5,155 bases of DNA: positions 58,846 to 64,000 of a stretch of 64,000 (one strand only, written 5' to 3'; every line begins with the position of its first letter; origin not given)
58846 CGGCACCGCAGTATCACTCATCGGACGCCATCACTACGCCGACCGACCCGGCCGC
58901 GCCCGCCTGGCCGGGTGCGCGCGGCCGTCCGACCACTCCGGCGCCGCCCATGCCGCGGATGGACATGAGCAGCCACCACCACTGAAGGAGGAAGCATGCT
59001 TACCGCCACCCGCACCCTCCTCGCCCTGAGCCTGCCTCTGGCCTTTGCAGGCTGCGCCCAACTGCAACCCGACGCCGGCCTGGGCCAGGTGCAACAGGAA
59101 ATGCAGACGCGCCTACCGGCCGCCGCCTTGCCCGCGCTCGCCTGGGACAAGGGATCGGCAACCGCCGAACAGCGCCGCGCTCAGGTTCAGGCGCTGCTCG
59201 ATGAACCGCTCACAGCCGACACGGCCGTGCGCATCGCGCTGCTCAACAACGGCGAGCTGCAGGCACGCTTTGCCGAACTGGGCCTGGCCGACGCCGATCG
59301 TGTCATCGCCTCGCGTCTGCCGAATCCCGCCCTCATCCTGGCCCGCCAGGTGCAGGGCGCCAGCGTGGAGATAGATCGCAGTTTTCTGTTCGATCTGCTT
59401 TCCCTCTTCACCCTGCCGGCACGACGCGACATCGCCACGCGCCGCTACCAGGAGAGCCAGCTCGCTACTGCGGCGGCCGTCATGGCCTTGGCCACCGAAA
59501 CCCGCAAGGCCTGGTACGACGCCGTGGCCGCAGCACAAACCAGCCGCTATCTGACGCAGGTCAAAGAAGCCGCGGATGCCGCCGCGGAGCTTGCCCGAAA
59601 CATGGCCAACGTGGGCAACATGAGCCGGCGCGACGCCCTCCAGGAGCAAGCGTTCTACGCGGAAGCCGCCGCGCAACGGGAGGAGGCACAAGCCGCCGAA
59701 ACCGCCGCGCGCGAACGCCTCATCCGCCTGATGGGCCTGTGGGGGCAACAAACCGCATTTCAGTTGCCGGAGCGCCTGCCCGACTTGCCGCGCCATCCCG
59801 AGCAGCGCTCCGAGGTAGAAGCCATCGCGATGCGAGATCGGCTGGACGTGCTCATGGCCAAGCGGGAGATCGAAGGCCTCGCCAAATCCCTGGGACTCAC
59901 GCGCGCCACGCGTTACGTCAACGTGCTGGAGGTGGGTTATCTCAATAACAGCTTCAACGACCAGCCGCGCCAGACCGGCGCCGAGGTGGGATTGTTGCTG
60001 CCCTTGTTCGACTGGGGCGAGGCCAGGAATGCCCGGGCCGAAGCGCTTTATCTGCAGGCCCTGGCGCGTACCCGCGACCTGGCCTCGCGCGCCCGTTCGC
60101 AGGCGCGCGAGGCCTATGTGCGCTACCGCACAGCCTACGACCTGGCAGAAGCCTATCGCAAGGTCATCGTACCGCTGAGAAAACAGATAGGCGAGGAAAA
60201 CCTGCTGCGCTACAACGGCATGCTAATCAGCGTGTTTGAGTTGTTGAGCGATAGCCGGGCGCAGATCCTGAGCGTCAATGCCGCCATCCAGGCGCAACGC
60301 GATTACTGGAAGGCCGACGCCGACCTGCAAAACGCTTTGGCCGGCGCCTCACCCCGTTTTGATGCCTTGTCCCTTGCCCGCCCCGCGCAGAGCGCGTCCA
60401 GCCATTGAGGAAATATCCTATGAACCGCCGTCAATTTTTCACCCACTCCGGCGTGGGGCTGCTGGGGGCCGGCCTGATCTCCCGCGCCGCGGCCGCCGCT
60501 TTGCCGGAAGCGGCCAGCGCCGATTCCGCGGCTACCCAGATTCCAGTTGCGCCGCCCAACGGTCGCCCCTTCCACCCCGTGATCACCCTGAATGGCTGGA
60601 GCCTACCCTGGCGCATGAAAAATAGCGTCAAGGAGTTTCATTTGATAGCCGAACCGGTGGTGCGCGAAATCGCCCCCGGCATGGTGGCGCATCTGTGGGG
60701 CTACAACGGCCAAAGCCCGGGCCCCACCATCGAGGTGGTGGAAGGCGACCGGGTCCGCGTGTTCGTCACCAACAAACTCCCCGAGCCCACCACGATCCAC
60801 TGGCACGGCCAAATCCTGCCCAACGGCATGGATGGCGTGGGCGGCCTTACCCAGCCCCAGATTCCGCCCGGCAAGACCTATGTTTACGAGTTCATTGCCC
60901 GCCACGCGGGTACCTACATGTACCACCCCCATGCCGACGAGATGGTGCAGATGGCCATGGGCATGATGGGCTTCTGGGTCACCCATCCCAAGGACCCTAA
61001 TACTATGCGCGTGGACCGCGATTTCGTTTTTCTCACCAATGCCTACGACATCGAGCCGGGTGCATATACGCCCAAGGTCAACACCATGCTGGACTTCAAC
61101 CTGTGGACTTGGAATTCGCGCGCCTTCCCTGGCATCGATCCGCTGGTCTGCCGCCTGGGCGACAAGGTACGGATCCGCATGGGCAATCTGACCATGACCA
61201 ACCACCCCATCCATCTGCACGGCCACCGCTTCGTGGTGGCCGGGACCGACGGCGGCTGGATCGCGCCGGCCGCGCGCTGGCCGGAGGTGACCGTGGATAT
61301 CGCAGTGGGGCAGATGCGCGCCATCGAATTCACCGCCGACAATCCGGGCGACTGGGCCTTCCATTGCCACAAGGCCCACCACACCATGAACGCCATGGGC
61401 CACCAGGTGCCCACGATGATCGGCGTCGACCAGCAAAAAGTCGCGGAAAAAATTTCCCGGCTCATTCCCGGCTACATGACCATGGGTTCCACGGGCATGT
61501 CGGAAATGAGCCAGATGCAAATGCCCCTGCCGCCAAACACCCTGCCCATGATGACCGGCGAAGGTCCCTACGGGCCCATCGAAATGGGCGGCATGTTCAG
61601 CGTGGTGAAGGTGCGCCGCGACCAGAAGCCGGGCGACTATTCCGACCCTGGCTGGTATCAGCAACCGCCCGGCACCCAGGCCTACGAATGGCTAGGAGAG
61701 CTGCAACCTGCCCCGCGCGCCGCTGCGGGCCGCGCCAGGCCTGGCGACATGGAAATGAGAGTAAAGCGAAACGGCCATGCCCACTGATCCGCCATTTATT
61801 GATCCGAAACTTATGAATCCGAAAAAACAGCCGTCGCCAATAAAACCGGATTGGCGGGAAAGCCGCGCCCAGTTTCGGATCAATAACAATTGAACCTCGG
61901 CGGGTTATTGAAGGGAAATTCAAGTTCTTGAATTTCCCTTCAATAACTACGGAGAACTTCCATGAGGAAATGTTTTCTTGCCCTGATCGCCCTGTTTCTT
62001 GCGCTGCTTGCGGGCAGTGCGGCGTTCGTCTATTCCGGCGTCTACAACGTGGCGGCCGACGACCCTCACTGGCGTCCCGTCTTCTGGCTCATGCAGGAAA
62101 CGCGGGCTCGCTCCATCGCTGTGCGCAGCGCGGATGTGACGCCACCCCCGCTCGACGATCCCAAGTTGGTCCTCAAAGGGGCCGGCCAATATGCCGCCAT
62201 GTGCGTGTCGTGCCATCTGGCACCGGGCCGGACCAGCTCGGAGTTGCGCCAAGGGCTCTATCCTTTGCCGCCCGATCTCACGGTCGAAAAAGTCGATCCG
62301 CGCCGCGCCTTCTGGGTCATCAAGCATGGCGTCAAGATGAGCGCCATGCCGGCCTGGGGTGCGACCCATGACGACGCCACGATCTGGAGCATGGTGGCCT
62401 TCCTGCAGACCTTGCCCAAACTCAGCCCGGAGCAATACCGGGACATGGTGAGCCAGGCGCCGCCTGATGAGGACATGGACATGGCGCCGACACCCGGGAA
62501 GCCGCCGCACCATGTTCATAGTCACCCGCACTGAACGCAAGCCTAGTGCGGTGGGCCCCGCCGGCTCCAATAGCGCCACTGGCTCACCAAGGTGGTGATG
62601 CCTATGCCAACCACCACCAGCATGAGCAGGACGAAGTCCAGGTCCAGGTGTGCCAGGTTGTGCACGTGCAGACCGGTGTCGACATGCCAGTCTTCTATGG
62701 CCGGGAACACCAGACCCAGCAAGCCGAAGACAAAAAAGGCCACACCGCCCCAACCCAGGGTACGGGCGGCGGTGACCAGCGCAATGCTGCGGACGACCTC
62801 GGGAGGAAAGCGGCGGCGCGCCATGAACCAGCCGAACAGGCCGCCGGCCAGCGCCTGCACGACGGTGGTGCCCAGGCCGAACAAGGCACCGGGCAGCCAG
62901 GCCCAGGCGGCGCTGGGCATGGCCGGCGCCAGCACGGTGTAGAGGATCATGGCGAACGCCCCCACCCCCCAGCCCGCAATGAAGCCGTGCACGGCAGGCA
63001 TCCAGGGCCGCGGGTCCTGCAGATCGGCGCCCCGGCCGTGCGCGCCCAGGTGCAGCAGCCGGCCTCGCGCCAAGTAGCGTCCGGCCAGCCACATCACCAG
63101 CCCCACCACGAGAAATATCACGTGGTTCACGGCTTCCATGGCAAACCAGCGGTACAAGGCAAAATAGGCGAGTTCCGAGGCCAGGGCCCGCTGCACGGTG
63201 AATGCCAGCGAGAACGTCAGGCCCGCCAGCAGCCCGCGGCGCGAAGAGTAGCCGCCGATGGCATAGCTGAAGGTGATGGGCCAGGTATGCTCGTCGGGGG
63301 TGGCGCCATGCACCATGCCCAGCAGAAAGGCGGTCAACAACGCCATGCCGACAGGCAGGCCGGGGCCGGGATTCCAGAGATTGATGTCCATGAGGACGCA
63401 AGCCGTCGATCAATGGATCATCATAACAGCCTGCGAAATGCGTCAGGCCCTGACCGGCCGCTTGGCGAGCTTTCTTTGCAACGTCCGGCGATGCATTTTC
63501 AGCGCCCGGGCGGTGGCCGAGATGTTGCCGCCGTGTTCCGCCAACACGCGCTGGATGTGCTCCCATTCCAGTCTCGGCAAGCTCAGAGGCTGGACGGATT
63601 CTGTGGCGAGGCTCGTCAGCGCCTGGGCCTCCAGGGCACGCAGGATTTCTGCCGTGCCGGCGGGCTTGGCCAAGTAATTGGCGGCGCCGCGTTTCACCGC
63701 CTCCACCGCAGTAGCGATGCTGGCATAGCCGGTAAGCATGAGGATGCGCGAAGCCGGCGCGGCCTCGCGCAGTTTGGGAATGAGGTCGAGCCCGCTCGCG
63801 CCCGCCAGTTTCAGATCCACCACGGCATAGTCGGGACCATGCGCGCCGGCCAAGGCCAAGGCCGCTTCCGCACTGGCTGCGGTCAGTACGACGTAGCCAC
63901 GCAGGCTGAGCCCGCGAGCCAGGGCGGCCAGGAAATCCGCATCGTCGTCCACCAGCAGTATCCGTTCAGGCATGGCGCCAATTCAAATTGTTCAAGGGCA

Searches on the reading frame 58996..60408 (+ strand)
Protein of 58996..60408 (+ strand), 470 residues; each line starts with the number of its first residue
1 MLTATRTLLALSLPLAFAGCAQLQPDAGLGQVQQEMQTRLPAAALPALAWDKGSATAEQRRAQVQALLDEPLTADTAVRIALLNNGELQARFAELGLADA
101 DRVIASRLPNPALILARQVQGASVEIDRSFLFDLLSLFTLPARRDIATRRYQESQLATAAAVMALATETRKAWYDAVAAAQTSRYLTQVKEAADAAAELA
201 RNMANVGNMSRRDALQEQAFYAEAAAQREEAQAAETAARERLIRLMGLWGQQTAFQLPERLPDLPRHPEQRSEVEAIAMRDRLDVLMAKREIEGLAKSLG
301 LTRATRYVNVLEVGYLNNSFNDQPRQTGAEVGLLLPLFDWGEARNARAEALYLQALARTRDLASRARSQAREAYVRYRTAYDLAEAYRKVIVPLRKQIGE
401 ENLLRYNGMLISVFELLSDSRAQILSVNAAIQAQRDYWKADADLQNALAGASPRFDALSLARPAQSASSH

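Call 22: search_protein_families(library=pfam, proteins=[window:58996-60408:+], max_evalue=0.0001)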
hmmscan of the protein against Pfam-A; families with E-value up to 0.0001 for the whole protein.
window:58996-60408:+ (470 aa): 1 family
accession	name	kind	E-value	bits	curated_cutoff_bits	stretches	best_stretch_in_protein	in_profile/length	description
PF02321.23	OEP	-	1.7e-19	70.8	22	2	273-448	3-186/187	Outer membrane efflux protein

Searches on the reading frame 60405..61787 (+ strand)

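Call 22: search_protein_families(library=pfam, proteins=[window:60405-61787:+], max_evalue=0.0001)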
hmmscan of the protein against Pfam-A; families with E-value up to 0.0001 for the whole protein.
window:60405-61787:+ (460 aa): 3 families
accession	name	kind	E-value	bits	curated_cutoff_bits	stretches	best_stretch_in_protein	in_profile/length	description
PF07732.21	Cu-oxidase_3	-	1.2e-38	132.3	21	1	92-196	12-117/119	Multicopper oxidase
PF07731.20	Cu-oxidase_2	-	2.4e-33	115.2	20.4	1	221-337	5-133/137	Multicopper oxidase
PF00394.28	Cu-oxidase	-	5.2e-06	27.1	21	1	252-332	65-143/157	Multicopper oxidase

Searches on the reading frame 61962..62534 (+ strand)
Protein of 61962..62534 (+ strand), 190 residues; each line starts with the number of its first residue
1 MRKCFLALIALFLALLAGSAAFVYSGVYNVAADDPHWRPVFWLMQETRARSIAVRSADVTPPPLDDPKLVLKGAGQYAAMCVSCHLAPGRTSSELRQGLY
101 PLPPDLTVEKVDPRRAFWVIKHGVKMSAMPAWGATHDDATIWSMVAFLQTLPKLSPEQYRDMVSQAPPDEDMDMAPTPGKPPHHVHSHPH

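Call 22: search_protein_families(library=pfam, proteins=[window:61962-62534:+], max_evalue=0.0001)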
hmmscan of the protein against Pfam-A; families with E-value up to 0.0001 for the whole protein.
window:61962-62534:+ (190 aa): 1 family
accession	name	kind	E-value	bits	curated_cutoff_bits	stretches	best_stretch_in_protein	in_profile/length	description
PF13442.11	Cytochrome_CBB3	-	1.4e-14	54.6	27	1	71-148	4-68/68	Cytochrome C oxidase, cbb3-type, subunit III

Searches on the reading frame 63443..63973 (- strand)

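Call 22: search_protein_families(library=pfam, proteins=[window:63443-63973:-], max_evalue=0.0001)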
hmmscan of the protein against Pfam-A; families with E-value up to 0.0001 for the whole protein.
window:63443-63973:- (176 aa): 3 families
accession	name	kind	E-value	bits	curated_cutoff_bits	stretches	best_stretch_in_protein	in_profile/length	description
PF00072.30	Response_reg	-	2.7e-23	82.7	30.2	1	5-114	1-110/111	Response regulator receiver domain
PF02954.25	HTH_8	-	7e-12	45.3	22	1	132-171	2-41/42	Bacterial regulatory protein, Fis family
PF13556.12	HTH_30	-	1.3e-06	28.5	27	1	142-171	6-35/59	PucR C-terminal helix-turn-helix domain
